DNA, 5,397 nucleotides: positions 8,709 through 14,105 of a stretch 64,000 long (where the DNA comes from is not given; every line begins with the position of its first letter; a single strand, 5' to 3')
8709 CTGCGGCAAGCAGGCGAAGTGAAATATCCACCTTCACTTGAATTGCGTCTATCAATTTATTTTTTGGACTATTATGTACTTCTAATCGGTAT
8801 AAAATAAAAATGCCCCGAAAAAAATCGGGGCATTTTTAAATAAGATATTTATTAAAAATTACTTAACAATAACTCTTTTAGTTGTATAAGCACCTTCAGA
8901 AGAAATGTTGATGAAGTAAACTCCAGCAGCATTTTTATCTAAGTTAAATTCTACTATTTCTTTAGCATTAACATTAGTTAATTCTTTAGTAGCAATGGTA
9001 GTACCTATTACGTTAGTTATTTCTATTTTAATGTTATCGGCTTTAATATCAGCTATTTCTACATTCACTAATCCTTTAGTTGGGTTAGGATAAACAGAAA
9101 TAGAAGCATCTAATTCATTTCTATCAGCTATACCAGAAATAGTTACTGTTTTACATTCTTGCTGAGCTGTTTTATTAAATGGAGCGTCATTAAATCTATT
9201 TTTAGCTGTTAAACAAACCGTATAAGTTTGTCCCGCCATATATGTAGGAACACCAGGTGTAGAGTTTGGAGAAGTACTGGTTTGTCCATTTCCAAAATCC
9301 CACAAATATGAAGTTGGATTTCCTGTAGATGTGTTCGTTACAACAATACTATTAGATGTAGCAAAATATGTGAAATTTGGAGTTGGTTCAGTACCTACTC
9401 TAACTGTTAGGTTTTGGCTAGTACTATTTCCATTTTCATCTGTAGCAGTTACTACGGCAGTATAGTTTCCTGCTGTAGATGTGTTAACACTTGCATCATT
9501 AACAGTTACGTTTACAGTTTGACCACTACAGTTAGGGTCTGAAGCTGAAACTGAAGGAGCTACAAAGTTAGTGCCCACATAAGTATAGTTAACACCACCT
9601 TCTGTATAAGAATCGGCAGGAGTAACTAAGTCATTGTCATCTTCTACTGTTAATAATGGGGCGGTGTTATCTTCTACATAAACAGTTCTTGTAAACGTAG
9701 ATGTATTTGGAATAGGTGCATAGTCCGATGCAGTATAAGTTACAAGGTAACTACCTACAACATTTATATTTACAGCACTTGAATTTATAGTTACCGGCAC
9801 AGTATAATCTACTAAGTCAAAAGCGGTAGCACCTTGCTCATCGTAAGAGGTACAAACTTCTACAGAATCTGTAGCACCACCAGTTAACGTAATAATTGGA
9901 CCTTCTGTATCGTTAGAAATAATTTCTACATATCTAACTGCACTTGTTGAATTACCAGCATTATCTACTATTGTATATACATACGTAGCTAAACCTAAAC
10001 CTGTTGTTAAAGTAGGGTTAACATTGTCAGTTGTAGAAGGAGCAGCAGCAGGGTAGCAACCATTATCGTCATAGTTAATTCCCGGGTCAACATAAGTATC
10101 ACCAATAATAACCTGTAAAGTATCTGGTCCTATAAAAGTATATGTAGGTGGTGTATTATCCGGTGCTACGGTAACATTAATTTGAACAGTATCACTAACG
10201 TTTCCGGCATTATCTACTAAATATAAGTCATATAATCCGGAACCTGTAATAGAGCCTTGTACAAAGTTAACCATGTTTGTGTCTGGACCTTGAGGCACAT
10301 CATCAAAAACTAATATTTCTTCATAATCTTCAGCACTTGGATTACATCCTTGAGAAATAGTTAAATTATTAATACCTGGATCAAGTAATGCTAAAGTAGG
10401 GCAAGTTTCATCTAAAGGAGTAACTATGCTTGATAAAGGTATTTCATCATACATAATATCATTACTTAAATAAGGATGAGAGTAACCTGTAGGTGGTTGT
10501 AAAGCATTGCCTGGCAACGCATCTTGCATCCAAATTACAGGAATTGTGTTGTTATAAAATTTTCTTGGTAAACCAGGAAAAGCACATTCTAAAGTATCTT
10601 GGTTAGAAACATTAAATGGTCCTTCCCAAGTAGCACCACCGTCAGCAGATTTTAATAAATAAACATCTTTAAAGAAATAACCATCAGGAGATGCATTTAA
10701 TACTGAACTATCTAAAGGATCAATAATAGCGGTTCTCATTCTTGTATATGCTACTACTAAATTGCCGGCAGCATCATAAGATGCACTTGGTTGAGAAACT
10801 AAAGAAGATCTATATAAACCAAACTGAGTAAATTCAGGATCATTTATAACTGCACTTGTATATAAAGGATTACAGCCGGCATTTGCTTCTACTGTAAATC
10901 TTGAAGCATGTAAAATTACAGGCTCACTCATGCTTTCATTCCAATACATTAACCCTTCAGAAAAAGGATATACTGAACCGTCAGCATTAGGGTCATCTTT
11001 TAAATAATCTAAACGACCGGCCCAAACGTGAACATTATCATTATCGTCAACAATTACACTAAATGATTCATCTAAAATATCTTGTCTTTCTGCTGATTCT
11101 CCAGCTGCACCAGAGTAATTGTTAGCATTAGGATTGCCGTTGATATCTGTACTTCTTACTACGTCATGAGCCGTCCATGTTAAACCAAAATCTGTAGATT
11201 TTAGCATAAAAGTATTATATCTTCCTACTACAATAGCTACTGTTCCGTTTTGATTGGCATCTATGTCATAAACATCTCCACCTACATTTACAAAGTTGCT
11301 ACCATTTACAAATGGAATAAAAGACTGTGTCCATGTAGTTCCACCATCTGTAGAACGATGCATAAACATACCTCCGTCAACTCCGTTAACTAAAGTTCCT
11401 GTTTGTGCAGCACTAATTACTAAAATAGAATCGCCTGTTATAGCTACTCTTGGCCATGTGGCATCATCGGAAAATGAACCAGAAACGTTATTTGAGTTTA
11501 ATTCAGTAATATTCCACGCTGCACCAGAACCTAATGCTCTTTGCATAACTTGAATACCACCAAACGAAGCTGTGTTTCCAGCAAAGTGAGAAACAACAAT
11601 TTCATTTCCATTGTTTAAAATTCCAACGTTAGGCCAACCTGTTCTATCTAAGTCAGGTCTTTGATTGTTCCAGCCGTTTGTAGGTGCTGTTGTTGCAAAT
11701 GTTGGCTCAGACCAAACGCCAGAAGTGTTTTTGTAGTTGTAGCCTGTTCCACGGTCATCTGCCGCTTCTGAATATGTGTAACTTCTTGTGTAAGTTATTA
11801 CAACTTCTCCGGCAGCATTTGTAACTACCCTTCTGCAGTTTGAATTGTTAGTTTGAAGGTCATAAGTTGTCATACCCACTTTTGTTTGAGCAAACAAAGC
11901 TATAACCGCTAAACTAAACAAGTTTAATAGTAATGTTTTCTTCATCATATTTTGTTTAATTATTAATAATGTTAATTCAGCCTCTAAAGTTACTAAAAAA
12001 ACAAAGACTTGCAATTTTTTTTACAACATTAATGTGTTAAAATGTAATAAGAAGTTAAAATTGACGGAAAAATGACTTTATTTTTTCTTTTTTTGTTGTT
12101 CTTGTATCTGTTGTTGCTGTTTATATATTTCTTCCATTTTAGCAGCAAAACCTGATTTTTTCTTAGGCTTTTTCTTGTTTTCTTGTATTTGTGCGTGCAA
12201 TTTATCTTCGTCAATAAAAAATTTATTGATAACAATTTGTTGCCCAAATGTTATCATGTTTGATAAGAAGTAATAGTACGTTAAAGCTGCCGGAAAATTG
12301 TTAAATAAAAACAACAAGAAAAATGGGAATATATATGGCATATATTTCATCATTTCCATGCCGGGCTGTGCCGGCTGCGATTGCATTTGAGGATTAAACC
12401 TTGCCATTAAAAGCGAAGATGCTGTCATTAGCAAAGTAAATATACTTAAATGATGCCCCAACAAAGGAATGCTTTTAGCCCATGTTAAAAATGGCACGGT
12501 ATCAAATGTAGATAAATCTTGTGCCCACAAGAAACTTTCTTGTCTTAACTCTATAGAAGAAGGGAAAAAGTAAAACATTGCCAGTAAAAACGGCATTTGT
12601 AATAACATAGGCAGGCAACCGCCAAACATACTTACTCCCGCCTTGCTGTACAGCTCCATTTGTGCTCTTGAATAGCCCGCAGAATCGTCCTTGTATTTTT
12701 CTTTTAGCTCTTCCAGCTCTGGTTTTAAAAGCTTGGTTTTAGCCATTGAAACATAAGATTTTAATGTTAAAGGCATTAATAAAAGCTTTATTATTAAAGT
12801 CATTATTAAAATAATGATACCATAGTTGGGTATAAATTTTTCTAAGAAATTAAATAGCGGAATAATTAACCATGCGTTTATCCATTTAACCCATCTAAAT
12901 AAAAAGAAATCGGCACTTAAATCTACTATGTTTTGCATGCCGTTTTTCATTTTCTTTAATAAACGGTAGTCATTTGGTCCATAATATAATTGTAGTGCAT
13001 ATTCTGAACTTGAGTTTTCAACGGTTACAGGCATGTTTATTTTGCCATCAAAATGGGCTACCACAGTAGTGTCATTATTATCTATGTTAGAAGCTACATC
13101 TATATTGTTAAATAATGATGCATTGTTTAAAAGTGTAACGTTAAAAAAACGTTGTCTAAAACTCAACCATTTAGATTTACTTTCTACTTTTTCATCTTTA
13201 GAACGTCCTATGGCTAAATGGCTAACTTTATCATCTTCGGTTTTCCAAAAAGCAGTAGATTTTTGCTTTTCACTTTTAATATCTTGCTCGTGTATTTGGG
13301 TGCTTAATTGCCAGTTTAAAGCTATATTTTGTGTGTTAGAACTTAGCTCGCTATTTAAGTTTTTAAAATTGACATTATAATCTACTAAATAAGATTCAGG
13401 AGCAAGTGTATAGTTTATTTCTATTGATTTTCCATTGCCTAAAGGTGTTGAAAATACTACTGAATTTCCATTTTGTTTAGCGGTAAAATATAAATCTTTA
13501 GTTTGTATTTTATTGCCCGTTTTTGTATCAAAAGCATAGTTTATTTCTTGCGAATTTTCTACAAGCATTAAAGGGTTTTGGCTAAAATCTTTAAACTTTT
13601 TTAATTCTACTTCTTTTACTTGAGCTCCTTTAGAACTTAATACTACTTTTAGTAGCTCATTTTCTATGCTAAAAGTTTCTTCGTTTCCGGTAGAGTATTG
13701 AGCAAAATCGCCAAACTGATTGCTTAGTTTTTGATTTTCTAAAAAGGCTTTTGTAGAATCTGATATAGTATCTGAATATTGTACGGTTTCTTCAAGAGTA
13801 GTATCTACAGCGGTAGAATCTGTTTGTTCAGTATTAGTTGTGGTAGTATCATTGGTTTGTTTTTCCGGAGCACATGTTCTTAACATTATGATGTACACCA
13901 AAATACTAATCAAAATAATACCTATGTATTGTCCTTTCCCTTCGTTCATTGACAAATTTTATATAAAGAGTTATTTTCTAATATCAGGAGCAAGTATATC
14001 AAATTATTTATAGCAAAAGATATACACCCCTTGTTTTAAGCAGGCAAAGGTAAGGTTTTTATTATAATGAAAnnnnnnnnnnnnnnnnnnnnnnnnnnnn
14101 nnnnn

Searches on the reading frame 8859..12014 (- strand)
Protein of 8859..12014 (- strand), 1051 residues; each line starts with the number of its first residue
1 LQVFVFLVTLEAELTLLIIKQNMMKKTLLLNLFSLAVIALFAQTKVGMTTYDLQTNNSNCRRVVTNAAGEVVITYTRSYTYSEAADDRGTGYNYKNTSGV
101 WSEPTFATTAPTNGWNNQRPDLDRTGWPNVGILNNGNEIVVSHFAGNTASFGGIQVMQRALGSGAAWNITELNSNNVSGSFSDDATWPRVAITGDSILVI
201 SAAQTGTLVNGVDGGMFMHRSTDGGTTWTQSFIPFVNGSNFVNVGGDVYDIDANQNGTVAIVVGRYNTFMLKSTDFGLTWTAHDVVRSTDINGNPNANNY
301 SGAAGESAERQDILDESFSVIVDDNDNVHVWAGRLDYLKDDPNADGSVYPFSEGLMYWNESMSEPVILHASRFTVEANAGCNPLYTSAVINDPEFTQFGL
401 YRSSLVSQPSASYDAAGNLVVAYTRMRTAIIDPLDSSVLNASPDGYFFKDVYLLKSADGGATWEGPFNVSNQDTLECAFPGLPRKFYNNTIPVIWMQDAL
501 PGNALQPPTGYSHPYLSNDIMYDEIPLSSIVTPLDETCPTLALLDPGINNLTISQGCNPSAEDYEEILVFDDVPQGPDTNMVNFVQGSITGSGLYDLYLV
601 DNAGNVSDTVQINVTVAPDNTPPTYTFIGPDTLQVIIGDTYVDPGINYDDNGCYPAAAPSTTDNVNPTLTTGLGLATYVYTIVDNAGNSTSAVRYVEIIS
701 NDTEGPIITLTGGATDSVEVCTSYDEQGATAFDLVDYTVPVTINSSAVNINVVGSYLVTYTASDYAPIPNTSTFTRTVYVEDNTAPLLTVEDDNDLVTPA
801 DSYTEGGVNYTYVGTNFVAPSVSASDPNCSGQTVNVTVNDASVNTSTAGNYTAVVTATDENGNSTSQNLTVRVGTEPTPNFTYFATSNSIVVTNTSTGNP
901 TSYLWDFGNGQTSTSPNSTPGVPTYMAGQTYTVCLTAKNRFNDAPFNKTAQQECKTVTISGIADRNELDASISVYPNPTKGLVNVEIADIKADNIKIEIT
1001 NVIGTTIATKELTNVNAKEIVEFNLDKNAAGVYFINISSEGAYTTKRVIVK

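Call 108: search_protein_families(library=pfam, proteins=[window:8859-12014:-], max_evalue=0.00001)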
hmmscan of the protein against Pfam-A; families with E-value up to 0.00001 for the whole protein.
window:8859-12014:- (1051 aa): 4 families
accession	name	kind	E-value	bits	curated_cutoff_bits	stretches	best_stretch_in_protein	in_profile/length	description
PF16403.11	Bact_surface_Ig-like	-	7.4e-17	61.6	27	1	708-780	1-71/71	Bacterial surface protein, Ig-like domain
PF18962.6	Por_Secre_tail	-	1.8e-12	47.8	27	1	974-1050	1-75/75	Secretion system C-terminal sorting domain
PF18911.6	PKD_4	-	3e-08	34.1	27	1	893-941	27-72/85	PKD domain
PF00801.26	PKD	-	2.8e-06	27.7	23.5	0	883-942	10-70/80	PKD domain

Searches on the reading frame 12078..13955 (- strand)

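Call 108: search_protein_families(library=pfam, proteins=[window:12078-13955:-], max_evalue=0.00001)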
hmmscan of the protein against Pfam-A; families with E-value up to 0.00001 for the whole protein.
window:12078-13955:- (625 aa): 2 families
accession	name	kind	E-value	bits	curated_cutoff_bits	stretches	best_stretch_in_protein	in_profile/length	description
PF02096.25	60KD_IMP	-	2.8e-49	167.7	35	1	378-578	1-163/163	60Kd inner membrane protein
PF14849.12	YidC_periplas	-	1.9e-24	87.5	24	1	96-358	3-282/283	YidC periplasmic domain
